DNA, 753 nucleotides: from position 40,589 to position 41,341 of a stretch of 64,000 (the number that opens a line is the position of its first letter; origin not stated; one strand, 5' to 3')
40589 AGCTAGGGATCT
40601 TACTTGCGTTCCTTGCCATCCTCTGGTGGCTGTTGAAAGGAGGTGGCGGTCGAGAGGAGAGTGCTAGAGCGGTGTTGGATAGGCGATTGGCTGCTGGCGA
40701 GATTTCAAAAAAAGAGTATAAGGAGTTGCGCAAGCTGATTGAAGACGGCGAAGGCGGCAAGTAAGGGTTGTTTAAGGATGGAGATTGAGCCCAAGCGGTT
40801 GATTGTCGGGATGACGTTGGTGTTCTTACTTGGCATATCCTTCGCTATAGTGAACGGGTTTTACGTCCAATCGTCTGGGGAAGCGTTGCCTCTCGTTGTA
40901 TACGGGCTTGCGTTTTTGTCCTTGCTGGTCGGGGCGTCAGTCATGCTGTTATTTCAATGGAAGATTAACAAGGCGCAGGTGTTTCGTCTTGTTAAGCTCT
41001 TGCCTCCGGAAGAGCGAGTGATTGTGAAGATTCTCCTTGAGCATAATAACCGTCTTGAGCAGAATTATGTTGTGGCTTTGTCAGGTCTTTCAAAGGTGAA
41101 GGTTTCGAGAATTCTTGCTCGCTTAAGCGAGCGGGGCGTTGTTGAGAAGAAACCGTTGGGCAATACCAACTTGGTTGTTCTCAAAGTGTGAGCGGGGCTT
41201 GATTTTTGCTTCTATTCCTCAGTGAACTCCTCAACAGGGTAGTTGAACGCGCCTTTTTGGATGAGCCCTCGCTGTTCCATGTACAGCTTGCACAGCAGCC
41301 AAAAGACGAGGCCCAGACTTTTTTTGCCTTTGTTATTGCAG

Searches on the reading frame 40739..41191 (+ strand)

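Call 9: search_protein_families(library=pfam, proteins=[window:40739-41191:+])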
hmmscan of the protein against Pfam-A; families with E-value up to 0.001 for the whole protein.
window:40739-41191:+ (150 aa): 3 families
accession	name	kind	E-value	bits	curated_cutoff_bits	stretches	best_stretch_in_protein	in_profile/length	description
PF24034.1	DUF7343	-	1.7e-12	47.4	27.6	1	88-148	2-61/62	Domain of unknown function (DUF7343)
PF12802.13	MarR_2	-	2.5e-05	24.8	27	1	100-139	14-54/61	MarR family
PF09339.16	HTH_IclR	-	8.4e-05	22.7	22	1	96-138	9-51/52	IclR helix-turn-helix domain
